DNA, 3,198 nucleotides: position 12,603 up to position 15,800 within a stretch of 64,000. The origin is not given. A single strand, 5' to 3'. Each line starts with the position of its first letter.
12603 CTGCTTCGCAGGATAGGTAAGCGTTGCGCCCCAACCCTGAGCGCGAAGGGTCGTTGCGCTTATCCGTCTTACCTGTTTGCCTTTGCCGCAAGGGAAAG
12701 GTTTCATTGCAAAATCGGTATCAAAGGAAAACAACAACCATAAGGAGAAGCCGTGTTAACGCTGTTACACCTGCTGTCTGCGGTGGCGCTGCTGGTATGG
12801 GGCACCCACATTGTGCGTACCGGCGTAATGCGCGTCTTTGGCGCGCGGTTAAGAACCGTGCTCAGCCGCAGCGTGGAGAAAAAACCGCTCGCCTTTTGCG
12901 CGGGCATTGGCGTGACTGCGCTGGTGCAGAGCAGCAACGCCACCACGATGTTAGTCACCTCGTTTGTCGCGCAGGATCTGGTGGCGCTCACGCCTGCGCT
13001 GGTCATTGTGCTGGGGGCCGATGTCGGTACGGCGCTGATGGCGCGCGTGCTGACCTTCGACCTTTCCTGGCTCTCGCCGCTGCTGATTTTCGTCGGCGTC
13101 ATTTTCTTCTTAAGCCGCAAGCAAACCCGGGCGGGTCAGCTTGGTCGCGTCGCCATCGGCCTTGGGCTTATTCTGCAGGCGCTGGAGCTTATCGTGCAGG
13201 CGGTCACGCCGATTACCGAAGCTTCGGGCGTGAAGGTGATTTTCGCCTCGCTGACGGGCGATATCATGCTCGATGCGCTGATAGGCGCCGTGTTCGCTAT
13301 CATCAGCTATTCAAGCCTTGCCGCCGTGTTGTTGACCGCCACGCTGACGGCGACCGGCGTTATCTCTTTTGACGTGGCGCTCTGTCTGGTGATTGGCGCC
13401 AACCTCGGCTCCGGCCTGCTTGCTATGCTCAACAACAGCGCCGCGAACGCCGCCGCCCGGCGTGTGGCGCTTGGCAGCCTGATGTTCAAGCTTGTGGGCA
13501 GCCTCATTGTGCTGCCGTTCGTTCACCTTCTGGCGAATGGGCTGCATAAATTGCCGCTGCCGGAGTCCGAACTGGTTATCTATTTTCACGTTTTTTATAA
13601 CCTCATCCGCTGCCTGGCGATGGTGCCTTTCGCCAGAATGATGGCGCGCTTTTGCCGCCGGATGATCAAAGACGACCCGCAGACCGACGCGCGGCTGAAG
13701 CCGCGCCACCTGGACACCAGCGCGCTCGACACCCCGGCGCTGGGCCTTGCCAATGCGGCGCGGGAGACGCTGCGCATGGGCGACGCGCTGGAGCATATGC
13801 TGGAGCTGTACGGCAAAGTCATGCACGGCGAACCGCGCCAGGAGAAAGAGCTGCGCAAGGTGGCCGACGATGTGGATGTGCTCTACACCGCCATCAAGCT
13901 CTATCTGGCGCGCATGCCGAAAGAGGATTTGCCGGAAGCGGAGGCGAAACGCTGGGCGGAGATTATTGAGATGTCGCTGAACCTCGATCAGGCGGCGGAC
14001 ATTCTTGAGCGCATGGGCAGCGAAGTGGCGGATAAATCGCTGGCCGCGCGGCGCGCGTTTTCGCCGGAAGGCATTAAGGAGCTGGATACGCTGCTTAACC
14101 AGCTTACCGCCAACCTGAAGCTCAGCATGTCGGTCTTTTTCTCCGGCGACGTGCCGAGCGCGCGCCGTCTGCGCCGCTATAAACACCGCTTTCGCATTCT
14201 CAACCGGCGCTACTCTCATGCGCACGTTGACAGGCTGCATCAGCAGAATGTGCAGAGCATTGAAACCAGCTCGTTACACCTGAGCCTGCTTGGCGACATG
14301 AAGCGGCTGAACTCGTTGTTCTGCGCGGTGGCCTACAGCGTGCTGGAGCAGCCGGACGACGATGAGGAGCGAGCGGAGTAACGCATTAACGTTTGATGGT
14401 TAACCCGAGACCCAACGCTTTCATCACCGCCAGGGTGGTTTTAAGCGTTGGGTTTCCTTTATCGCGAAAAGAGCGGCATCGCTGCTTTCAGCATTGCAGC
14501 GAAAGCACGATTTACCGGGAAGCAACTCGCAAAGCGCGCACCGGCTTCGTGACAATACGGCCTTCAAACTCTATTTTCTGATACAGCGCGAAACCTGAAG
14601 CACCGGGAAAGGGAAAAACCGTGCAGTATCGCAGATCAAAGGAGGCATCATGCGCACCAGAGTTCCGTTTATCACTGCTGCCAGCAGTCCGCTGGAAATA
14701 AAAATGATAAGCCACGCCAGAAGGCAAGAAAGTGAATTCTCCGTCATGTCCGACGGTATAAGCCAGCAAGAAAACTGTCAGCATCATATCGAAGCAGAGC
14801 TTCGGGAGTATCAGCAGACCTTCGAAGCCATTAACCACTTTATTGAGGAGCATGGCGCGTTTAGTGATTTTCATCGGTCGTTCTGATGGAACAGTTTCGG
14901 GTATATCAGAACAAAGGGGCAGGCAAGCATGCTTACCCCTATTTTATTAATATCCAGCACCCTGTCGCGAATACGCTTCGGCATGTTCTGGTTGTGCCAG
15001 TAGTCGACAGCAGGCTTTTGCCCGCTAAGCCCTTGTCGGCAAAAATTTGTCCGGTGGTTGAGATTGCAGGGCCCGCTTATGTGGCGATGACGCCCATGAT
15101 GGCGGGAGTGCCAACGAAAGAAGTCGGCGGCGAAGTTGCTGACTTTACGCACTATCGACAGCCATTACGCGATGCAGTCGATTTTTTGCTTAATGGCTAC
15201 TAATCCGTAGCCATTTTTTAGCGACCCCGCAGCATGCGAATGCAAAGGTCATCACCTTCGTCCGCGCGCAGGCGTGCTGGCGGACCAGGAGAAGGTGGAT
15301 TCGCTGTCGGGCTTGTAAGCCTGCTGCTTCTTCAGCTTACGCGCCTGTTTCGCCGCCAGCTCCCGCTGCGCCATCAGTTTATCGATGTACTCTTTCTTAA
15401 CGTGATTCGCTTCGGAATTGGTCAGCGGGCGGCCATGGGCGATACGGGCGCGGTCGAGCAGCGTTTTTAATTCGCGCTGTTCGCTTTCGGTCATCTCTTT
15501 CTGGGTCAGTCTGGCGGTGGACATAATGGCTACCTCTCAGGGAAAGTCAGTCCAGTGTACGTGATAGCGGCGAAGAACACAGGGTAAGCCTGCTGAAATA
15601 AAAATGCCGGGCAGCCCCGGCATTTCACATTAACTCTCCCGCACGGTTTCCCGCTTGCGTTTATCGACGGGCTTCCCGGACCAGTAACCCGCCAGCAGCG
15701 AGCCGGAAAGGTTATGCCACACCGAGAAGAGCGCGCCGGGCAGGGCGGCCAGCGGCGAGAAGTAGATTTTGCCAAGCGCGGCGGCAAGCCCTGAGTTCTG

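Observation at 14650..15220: Chromosomal ccdA/ccdB-like toxin–antitoxin pair inserted downstream of yjbB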

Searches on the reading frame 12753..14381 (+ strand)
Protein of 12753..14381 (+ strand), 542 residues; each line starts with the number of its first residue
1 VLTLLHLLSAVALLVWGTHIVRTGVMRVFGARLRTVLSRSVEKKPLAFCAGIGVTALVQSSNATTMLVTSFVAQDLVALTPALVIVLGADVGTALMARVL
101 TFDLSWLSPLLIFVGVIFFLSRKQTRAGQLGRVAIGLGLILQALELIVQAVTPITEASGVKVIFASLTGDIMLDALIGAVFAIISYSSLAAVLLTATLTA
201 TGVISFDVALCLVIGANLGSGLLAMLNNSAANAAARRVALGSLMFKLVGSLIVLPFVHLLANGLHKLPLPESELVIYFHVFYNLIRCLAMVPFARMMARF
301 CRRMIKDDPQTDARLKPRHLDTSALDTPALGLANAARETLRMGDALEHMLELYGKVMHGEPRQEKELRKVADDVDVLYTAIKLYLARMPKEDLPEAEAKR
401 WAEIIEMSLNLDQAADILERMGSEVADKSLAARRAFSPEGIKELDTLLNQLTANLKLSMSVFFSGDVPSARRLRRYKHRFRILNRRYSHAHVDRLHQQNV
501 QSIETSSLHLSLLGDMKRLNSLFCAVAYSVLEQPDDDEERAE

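Call 3: search_protein_families(library=pfam, proteins=[window:12753-14381:+], max_evalue=1)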
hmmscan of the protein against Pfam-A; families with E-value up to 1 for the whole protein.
window:12753-14381:+ (542 aa): 3 families
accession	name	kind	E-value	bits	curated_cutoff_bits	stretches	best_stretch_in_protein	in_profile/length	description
PF02690.20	Na_Pi_cotrans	-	1.8e-42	145.1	29.1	2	13-147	1-135/137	Na+/Pi-cotransporter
PF01895.24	PhoU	-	3.5e-08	34.2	23.5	2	340-423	2-87/89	PhoU domain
PF05008.21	V-SNARE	-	0.29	12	25.9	1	367-456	5-89/92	Vesicle transport v-SNARE protein N-terminus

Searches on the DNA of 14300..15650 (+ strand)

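Call 5: search_dna_similar(query=window:14300-15600:+, collection=ecoli_genomes, mode=distant, max_rows=15)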
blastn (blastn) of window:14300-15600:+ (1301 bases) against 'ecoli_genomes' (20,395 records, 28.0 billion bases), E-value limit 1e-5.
Records with a match: 5425; places in all: 5430; records where one place covers at least 80% of the query: 0.
Genomes with a match: 5425 of 5426; with a place that covers at least 80% of the query: 0. Places per genome that has any: lowest 1, median 1, highest 3. On chromosomes: 5429 places; on plasmids: 1.
Best place of each record, by identity: 60-80% 5425.
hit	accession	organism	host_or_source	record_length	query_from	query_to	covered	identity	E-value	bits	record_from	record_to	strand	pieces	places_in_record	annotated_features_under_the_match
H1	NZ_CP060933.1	Escherichia coli strain EC12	Homo sapiens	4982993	963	1265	23%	71.8%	4e-33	153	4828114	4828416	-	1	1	yjbD: DUF3811 domain-containing protein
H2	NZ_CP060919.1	Escherichia coli strain EC15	Homo sapiens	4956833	963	1265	23%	71.8%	4e-33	153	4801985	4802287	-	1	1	yjbD: DUF3811 domain-containing protein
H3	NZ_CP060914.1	Escherichia coli strain EC18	Homo sapiens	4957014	963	1265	23%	71.8%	4e-33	153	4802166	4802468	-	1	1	yjbD: DUF3811 domain-containing protein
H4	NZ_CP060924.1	Escherichia coli strain EC14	Homo sapiens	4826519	963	1265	23%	71.8%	4e-33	153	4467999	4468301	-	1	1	yjbD: DUF3811 domain-containing protein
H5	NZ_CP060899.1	Escherichia coli strain EC21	Homo sapiens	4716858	963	1265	23%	71.8%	4e-33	153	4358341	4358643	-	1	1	yjbD: DUF3811 domain-containing protein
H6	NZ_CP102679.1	Escherichia coli strain XH989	Homo sapiens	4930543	963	1265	23%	71.8%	4e-33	153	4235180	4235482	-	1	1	yjbD: DUF3811 domain-containing protein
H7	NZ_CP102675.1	Escherichia coli strain XH987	Homo sapiens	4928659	963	1265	23%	71.8%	4e-33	153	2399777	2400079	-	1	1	yjbD: DUF3811 domain-containing protein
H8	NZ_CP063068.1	Escherichia coli strain I2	missing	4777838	963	1265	23%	71.8%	4e-33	153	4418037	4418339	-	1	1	yjbD: DUF3811 domain-containing protein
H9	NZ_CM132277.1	Escherichia coli strain 19AR0656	Homo sapiens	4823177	963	1265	23%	71.8%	4e-33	153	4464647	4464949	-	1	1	yjbD: DUF3811 domain-containing protein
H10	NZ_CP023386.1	Escherichia coli strain 1190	canine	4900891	963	1265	23%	71.1%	2e-30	144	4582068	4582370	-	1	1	yjbD: DUF3811 domain-containing protein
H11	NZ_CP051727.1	Escherichia coli strain SCU-111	Homo sapiens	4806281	963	1265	23%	71.1%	2e-30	144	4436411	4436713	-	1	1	yjbD: DUF3811 domain-containing protein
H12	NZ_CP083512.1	Escherichia coli strain elppa4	Homo sapiens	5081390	963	1265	23%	71.1%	2e-30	144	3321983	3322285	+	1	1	yjbD: DUF3811 domain-containing protein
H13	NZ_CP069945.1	Escherichia coli strain FDAARGOS_1373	Homo sapiens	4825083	963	1265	23%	71.1%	2e-30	144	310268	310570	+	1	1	yjbD: DUF3811 domain-containing protein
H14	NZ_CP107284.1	Escherichia coli strain SW4848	Water from a lake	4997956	963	1265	23%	71.1%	2e-30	144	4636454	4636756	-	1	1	yjbD: DUF3811 domain-containing protein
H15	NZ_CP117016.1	Escherichia coli strain MLI121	Homo sapiens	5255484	963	1265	23%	71.1%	2e-30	144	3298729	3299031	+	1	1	yjbD: DUF3811 domain-containing protein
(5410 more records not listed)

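Call 55: get_annotated_region(hit=H1, flank=6000)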
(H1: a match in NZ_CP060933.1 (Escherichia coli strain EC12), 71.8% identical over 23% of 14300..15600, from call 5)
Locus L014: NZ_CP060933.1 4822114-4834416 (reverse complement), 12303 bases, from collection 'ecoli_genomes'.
description: Escherichia coli strain EC12 chromosome, complete genome
organism: Escherichia coli strain EC12 (NCBI taxid 562)
replicon: chromosome; assembly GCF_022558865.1
host: Homo sapiens; source: urine; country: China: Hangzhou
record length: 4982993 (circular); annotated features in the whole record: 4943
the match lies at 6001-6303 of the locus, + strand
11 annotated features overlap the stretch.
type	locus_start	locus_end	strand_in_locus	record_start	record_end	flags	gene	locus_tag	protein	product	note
CDS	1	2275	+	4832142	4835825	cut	metH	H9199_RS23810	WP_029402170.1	methionine synthase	-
CDS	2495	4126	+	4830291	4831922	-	yjbB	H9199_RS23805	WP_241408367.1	Na/Pi cotransporter family protein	-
CDS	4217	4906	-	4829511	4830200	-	pepE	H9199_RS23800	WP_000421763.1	dipeptidase PepE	-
CDS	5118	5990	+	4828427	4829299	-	rluF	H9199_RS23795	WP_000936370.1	23S rRNA pseudouridine(2604) synthase RluF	-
CDS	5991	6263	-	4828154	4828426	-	yjbD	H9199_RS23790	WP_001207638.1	DUF3811 domain-containing protein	-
CDS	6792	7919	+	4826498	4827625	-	-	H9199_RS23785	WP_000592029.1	slipin family protein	-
CDS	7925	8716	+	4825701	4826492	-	-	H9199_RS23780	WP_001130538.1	nucleotidyltransferase domain-containing protein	-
CDS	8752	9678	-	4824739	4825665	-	-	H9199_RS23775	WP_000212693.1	zeta toxin family protein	-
CDS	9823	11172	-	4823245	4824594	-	lysC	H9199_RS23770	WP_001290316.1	lysine-sensitive aspartokinase 3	-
riboswitch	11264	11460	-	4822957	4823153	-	-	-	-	riboswitch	Lysine riboswitch is most abundant in Firmicutes and Gammaproteobacteria where they are found upstream of a number of ...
CDS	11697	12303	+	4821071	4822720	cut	pgi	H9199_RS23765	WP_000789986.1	glucose-6-phosphate isomerase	-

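Call 75: search_rna_families(source=window, start=14300, end=15650, threshold=evalue, max_evalue=1)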
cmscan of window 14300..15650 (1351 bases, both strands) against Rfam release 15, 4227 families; matches with E-value up to 1: 0.
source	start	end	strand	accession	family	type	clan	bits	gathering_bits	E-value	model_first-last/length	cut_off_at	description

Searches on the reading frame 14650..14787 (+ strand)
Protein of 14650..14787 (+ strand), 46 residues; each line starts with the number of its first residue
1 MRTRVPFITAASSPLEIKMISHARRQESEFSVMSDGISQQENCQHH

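Call 68: search_protein_families(library=pfam, proteins=[window:14650-14787:+], max_evalue=10)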
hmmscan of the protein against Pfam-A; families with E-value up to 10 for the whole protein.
seq(46 aa): 0 families

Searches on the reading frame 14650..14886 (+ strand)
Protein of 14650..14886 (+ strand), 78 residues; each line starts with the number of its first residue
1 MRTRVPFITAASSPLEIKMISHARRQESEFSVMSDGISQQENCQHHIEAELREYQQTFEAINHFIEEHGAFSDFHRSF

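Call 3: search_protein_families(library=pfam, proteins=[window:14650-14886:+], max_evalue=1)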
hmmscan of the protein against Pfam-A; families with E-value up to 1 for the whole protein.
window:14650-14886:+ (78 aa): 2 families
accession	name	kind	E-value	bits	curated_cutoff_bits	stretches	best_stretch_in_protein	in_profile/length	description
PF07362.18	CcdA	-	2.3e-06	28.3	22.4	1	20-78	13-71/71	Post-segregation antitoxin CcdA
PF24319.2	DUF7491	-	0.016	15.8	30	1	23-65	30-72/90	Coiled-coil region of unknown function (DUF7491)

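Call 4: search_protein_families(library=ncbifam, proteins=[window:14650-14886:+], max_evalue=1)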
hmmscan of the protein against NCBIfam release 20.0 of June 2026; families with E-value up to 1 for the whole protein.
window:14650-14886:+ (78 aa): 3 families
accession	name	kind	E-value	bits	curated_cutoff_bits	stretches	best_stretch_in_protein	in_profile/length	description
NF010264.0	PRK13710.1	equivalog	0.042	14.2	100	1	40-76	34-70/72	type II toxin-antitoxin system antitoxin CcdA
TIGR03010.1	sulf_tusC_dsrF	equivalog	0.069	13.1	94.15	1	4-64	8-69/116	sulfurtransferase complex subunit TusC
NF004200.0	PRK05653.1-5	equivalog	0.23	11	273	1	18-71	28-81/242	3-oxoacyl-ACP reductase FabG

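Call 8: find_homologous_proteins(query=window:14650-14883:+)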
Query window:14650-14883:+ (78 aa): 2 proteins with E <= 0.001 among 2 candidates.
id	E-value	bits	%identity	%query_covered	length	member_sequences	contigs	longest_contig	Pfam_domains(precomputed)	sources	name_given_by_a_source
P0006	2.2e-41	156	95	100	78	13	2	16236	PF07362.19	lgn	-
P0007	2.9e-32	128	82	100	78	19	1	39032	PF07362.19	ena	-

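Call 10: search_solved_structures(query=window:14650-14883:+, max_evalue=10, show_alignments=3)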
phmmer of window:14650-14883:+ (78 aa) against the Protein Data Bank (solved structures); distinct sequences matched with E-value up to 10: 2.
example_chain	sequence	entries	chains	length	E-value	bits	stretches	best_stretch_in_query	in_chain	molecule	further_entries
3vyi_A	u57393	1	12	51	0.18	16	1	34-74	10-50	Voltage-gated hydrogen channel 1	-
6s6v_C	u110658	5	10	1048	1.5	13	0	20-74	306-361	Nuclease SbcCD subunit C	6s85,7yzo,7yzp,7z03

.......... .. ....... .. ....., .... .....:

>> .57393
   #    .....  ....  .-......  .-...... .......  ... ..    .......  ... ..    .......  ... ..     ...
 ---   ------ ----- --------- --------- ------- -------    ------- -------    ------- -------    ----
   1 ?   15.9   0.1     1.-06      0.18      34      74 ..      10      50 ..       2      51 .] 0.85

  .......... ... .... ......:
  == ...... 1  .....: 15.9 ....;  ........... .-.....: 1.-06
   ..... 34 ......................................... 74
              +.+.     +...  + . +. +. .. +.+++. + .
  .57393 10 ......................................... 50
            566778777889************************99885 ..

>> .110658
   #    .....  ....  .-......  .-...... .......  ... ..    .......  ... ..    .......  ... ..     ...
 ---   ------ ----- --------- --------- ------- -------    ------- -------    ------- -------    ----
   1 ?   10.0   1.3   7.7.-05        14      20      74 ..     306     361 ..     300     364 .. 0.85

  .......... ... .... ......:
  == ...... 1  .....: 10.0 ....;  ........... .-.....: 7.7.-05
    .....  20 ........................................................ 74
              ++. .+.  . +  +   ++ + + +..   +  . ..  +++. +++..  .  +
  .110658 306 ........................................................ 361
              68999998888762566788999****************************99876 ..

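Call 45: search_protein_representatives(protein=window:14650-14883:+)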
Query: 78 residues. Proteins with E-value up to 0.001 (for the whole library): 2; up to 1e-10: 1; up to 1e-30: 1. The best 2 are listed.
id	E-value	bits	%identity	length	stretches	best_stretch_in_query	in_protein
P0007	9.2e-33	127.6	82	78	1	1-78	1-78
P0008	6.2e-05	39.6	36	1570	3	42-73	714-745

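Call 56: predict_structure(alignment_id=A6)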
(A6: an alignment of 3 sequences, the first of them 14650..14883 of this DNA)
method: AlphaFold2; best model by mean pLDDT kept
length: 78 residues; sequences in the alignment: 3
mean_pLDDT: 74.8   pTM: 0.39
mean pLDDT of the five models: 74.8, 68.4, 67.6, 66.9, 63.4
residues with pLDDT >= 90: 17; 70-90: 34; 50-70: 24; < 50: 3
segments of 3 or more residues with pLDDT < 50: none
pLDDT, mean of each block of 10 residues (from residue 1): 54 75 74 72 90 95 80 54
secondary structure, 60 per line:
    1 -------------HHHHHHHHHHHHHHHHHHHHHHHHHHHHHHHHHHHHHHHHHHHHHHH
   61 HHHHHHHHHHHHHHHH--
elements in order: H14-76

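Call 67: search_protein_families(library=padloc, proteins=[window:14650-14886:+], max_evalue=0.01)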
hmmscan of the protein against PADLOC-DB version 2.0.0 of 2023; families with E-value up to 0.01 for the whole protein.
window:14650-14886:+ (78 aa): 0 families

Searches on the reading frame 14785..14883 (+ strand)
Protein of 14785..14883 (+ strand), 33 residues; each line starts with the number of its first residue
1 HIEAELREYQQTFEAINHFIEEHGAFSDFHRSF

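Call 68: search_protein_families(library=pfam, proteins=[window:14785-14883:+], max_evalue=10)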
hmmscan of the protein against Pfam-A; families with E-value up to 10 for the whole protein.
seq(33 aa): 1 family
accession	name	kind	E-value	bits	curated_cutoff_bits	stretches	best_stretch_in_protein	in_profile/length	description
PF07362.18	CcdA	-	3.7e-06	27.7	22.4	1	6-33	44-71/71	Post-segregation antitoxin CcdA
